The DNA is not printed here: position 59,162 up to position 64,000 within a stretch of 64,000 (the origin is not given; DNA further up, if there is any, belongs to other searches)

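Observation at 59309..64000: Single ORF fusing a penicillin-acylase-family Ntn hydrolase to a CocE/NonD (alpha-amino-acid ester hydrolase family) domain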

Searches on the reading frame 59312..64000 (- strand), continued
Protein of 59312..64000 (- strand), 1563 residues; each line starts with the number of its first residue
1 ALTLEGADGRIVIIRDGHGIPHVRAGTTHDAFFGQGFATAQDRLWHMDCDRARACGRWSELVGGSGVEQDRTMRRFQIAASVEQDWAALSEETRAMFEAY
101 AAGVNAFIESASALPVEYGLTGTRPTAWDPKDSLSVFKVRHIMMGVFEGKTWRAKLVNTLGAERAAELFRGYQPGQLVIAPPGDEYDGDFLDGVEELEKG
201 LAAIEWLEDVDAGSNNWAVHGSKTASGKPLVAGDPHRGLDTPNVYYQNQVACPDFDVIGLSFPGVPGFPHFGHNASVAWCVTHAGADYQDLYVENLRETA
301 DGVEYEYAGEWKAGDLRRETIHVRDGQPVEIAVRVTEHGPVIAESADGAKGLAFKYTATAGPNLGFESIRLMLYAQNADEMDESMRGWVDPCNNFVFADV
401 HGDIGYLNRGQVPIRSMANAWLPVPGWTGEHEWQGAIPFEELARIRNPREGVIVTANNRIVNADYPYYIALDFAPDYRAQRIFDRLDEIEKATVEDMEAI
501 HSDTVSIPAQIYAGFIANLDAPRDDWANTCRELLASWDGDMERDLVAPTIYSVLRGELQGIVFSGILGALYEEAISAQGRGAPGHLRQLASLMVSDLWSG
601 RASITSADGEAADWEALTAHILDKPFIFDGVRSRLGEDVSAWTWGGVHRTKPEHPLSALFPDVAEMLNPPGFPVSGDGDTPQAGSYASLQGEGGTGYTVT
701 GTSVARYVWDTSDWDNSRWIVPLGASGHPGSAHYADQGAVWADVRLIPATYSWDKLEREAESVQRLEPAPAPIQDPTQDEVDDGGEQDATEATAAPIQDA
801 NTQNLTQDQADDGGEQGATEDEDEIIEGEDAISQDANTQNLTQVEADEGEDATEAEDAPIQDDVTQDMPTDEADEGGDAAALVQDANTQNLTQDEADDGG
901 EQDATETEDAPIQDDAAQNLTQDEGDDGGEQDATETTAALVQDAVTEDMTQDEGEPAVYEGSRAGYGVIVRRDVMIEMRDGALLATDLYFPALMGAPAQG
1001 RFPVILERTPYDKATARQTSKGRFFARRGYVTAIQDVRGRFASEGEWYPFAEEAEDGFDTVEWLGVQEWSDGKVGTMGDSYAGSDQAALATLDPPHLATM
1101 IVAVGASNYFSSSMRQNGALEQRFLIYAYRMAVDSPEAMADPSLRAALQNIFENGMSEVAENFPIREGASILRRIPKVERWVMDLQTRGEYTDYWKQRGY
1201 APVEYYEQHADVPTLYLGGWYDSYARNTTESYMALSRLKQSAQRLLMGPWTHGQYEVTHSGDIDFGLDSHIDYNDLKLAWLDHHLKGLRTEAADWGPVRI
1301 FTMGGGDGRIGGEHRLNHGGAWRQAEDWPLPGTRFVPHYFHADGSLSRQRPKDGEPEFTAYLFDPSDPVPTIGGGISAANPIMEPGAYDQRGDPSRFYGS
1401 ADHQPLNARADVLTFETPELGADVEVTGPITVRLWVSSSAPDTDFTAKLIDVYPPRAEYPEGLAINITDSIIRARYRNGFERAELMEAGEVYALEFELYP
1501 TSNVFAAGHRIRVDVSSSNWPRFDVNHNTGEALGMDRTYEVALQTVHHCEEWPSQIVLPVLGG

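Call 15: find_encoding_contigs(protein=P0014, flank=10000, max_places=3)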
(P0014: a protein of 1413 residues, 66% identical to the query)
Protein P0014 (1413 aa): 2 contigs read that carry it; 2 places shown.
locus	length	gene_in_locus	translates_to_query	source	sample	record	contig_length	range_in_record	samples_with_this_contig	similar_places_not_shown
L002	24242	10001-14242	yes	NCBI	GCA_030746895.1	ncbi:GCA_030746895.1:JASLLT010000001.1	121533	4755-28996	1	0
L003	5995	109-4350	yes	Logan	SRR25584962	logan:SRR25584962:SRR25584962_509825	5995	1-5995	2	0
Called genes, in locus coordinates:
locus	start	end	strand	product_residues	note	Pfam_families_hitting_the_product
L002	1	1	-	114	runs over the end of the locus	PF02311:AraC_binding (weak), PF07883:Cupin_2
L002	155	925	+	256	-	PF00106:adh_short, PF08659:KR, PF13561:adh_short_C2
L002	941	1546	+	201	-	-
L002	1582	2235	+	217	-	PF01209:Ubie_methyltran, PF02353:CMAS (weak), PF13489:Methyltransf_23, PF13847:Methyltransf_31, PF08241:Methyltransf_11, PF08242:Methyltransf_12, PF13649:Methyltransf_25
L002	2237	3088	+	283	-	PF04909:Amidohydro_2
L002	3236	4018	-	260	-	PF13489:Methyltransf_23, PF00398:RrnaAD (weak), PF13847:Methyltransf_31, PF08241:Methyltransf_11, PF08242:Methyltransf_12, PF13649:Methyltransf_25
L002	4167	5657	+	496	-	PF05977:MFS_3 (weak), PF07690:MFS_1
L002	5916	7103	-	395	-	PF03916:NrfD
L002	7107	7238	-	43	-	-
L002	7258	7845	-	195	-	PF12797:Fer4_2 (weak), PF12837:Fer4_6 (faint), PF13237:Fer4_10 (faint), PF14697:Fer4_21 (faint), PF13247:Fer4_11, PF12838:Fer4_7 (weak), PF00037:Fer4 (weak), PF12797:Fer4_2 (weak), +1 more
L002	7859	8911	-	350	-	PF01568:Molydop_binding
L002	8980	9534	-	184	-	-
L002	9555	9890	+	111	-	PF13683:rve_3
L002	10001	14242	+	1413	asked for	PF01804:Penicil_amidase, PF02129:Peptidase_S15, PF08530:PepX_C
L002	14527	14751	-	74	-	PF07927:HicA_toxin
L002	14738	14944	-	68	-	PF24113:DUF7387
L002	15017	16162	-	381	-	PF02746:MR_MLE_N, PF13378:MR_MLE_C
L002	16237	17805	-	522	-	PF07969:Amidohydro_3, PF01979:Amidohydro_1 (faint)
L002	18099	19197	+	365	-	PF03462:PCRF, PF00472:RF-1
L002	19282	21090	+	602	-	PF00496:SBP_bac_5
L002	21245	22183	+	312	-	PF19300:BPD_transp_1_N, PF00528:BPD_transp_1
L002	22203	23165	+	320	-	PF12911:OppC_N, PF00528:BPD_transp_1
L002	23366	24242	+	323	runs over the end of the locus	PF02826:2-Hacid_dh_C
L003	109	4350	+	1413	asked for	PF01804:Penicil_amidase, PF02129:Peptidase_S15, PF08530:PepX_C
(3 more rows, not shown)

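Call 16: find_encoding_contigs(protein=P0009, flank=10000, max_places=2)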
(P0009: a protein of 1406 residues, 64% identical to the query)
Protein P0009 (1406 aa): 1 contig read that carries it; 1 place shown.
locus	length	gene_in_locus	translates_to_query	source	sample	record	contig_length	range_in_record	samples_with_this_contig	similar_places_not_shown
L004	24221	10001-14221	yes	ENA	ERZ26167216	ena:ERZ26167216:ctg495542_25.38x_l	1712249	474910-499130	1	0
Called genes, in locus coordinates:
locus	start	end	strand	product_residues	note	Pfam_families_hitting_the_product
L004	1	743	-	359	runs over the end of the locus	PF01380:SIS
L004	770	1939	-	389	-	PF00155:Aminotran_1_2, PF01041:DegT_DnrJ_EryC1, PF01053:Cys_Met_Meta_PP (weak)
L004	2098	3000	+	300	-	PF02401:LYTB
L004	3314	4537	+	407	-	PF01266:DAO (weak), PF01494:FAD_binding_3, PF03486:HI0933_like (faint), PF05834:Lycopene_cycl (weak), PF07992:Pyr_redox_2 (weak), PF12831:FAD_oxidored, PF13450:NAD_binding_8 (weak), PF13738:Pyr_redox_3 (faint)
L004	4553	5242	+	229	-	PF04029:2-ph_phosp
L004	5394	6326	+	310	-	PF00248:Aldo_ket_red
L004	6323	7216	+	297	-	PF00296:Bac_luciferase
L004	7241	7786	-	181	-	PF02627:CMD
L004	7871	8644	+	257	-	PF00117:GATase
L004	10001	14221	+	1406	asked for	PF01804:Penicil_amidase, PF02129:Peptidase_S15, PF08530:PepX_C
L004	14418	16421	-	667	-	-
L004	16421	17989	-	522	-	PF07969:Amidohydro_3, PF01979:Amidohydro_1 (faint)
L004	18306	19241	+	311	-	PF03462:PCRF, PF00472:RF-1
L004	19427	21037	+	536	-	PF00496:SBP_bac_5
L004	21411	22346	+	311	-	PF19300:BPD_transp_1_N, PF00528:BPD_transp_1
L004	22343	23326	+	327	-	PF12911:OppC_N, PF00528:BPD_transp_1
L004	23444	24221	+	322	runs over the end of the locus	PF02826:2-Hacid_dh_C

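Call 20: find_related_loci(query=A1, collection=genome_contigs, flank=6000)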
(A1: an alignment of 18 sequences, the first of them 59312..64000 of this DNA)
Query A1 (1563 aa) in genome_contigs; peptide patterns used: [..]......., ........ (x = any residue, [..] = any of these).
599 stretches matched a pattern (row limit reached: there are more); 517 encode a relative of the query (tblastn E <= 1e-3); the best 80 are kept; 80 distinct loci.
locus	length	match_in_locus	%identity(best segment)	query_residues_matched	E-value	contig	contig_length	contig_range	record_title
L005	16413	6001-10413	75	2-1560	0e+0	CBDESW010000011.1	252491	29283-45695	MAG: Dehalococcoidia bacterium isolate 15034885-6cce-4004-a438-bd7f6032d031 genome assembly, contig: contig_11, whole ge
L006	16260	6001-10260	65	2-1560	0e+0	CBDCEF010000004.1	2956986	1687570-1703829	MAG: Dehalococcoidia bacterium isolate c259e03a-9b86-4cdb-a37a-9c02718a3515 genome assembly, contig: contig_4, whole gen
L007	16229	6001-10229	67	2-1562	0e+0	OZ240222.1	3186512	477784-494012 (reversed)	MAG: Dehalococcoidia bacterium isolate bda7ac21-848d-445c-aae4-c7980c7e0923 genome assembly, chromosome: 1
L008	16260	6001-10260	64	2-1560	0e+0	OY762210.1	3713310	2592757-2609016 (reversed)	MAG: Dehalococcoidia bacterium isolate 6876e8b5-2850-4095-a133-48836ebfd8cd genome assembly, chromosome: 1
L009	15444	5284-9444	62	2-1560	0e+0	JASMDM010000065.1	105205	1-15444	MAG: SAR202 cluster bacterium isolate ETNP3_MAG_40 c_000000847460, whole genome shotgun sequence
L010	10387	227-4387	66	2-1560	0e+0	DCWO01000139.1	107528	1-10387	MAG TPA_asm: Dehalococcoidia bacterium UBA2160 UBA2160_contig_11696, whole genome shotgun sequence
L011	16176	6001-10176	65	2-1560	0e+0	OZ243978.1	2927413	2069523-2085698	MAG: Dehalococcoidia bacterium isolate 7f999ff8-d283-48c4-a118-127608cdb325 genome assembly, chromosome: 1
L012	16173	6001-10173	64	2-1560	0e+0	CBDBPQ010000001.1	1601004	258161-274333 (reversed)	MAG: Dehalococcoidia bacterium isolate abcbbb68-f6b9-45fe-872f-470341002cc5 genome assembly, contig: contig_1, whole gen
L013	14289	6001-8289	61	2-769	0e+0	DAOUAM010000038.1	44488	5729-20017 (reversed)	MAG TPA_asm: Dehalococcoidia bacterium isolate H63_664 k137_179751, whole genome shotgun sequence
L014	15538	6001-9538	57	2-1563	0e+0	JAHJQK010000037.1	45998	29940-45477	MAG: Proteobacteria bacterium isolate OS_PC_MetaG.mb.106 OS_PC_MetaG.mb.106_k141_102654, whole genome shotgun sequence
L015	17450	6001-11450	57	2-1560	0e+0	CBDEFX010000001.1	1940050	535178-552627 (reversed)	MAG: Dehalococcoidia bacterium isolate bd3fcf20-00e0-4c08-a004-f645cab7dc39 genome assembly, contig: contig_1, whole gen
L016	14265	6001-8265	56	2-768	0e+0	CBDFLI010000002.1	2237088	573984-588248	MAG: Dehalococcoidia bacterium isolate 3868ca1d-e66c-4e0d-8479-4eac5413e7ea genome assembly, contig: contig_2, whole gen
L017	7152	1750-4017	56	4-766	0e+0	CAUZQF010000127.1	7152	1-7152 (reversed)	MAG: Dehalococcoidia bacterium isolate CB9_331.94 genome assembly, contig: Ga0302133_10006100, whole genome shotgun sequ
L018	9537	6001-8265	55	2-768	0e+0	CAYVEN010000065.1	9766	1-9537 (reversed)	MAG TPA_asm: uncultured Dehalococcoidia bacterium isolate SRP109090_co1_259 genome assembly, contig: NODE_10611_length_9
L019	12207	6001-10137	55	2-1560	0e+0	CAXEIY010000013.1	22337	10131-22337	MAG TPA_asm: uncultured Planctomycetia bacterium isolate ERR598958_concoct_48 genome assembly, contig: ERZ842555.38779,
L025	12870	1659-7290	54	1-1560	0e+0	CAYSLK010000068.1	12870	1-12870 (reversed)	MAG TPA_asm: uncultured Dehalococcoidia bacterium isolate SRP092796_co2_647 genome assembly, contig: k141_7289407, whole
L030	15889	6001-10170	66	2-1563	0e+0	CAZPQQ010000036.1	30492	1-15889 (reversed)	MAG TPA_asm: uncultured Dehalococcoidia bacterium isolate SRP308112_co1_348 genome assembly, contig: NODE_1953_length_30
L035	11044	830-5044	56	2-1563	0e+0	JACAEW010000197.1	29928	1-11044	MAG: Syntrophaceae bacterium isolate L.E.D.56 k119_465153, whole genome shotgun sequence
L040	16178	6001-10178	54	3-1563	0e+0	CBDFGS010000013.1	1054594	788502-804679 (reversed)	MAG: Dehalococcoidia bacterium isolate 59cce99e-a588-4de2-b07e-a8077d89f863 genome assembly, contig: contig_13, whole ge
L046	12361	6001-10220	53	2-1560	0e+0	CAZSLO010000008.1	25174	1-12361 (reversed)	MAG TPA_asm: uncultured Dehalococcoidia bacterium isolate SRP092796_co2_737 genome assembly, contig: k141_1385323, whole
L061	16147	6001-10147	54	2-1560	0e+0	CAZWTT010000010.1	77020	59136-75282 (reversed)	MAG TPA_asm: uncultured Dehalococcoidia bacterium isolate SRP308112_co1_417 genome assembly, contig: NODE_241_length_770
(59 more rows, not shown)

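Call 34: search_protein_families(library=pfam, proteins=[L004:7835-8644:+, L011:5063-5848:+, L061:4775-5932:+, L061:1867-3033:+, L046:4916-5875:-, L046:2713-3945:+, L025:4074-5339:+, L015:8317-9015:+, L002:15017-16162:-], max_evalue=0.0001)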
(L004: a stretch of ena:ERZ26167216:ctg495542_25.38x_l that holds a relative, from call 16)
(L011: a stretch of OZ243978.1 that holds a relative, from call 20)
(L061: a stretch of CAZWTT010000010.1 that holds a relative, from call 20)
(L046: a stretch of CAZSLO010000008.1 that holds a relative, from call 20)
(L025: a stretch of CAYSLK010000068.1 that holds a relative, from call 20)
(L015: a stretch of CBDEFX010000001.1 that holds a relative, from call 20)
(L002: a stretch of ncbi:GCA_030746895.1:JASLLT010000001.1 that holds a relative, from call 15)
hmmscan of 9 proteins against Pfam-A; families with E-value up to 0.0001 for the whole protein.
L004:7835-8644:+ (269 aa): 1 family
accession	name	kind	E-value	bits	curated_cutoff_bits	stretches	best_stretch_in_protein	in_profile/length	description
PF00117.34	GATase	-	2e-10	41.1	22.8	1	40-205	17-171/190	Glutamine amidotransferase class-I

L011:5063-5848:+ (261 aa): 1 family
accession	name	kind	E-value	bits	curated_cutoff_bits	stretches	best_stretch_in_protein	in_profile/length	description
PF04909.20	Amidohydro_2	-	2e-37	130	26.4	1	23-260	45-289/289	Amidohydrolase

L061:4775-5932:+ (385 aa): 1 family
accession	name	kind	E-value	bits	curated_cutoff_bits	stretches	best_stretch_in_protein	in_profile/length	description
PF02126.24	PTE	-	1.7e-71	241.6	22.4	1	50-382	1-297/298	Phosphotriesterase family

L061:1867-3033:+ (388 aa): 1 family
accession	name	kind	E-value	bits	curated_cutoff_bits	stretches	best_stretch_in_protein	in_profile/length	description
PF00326.27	Peptidase_S9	-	9.3e-05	22.4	22.6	0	300-349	126-177/213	Prolyl oligopeptidase family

L046:4916-5875:- (319 aa): 2 families
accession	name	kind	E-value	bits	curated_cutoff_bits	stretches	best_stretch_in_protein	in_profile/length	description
PF13354.11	Beta-lactamase2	-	2.8e-61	207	22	1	49-292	2-213/214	Beta-lactamase enzyme family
PF00144.29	Beta-lactamase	-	2e-06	27.7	27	1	37-98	2-80/329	Beta-lactamase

L046:2713-3945:+ (410 aa): 2 families
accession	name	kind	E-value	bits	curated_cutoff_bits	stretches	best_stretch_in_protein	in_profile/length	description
PF22725.1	GFO_IDH_MocA_C3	-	1.1e-11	45.3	27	1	149-290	1-123/124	GFO/IDH/MocA C-terminal domain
PF01408.29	GFO_IDH_MocA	-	1.9e-10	41.9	24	1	19-136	3-114/120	Oxidoreductase family, NAD-binding Rossmann fold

L025:4074-5339:+ (421 aa): 1 family
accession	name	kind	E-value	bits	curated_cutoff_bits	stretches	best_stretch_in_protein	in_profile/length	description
PF01244.27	Peptidase_M19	-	8.4e-113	377.1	26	1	16-389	2-319/319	Membrane dipeptidase (Peptidase family M19)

L015:8317-9015:+ (232 aa): 3 families
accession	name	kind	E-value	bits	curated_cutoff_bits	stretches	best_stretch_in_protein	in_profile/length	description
PF00702.32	Hydrolase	-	6.7e-21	76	26.4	1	6-195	1-189/191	haloacid dehalogenase-like hydrolase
PF13419.12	HAD_2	-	1.1e-15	58.7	23.8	1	75-202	48-177/178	Haloacid dehalogenase-like hydrolase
PF13242.12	Hydrolase_like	-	1.8e-07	31.4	22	1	159-207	4-52/75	HAD-hyrolase-like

L002:15017-16162:- (381 aa): 2 families
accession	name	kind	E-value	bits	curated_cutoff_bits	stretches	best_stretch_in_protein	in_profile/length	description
PF13378.12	MR_MLE_C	-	1.3e-58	198.7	29.4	1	143-367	9-216/219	Enolase C-terminal domain-like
PF02746.21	MR_MLE_N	-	4.9e-22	78.8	22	1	21-112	30-117/117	Mandelate racemase / muconate lactonizing enzyme, N-terminal domain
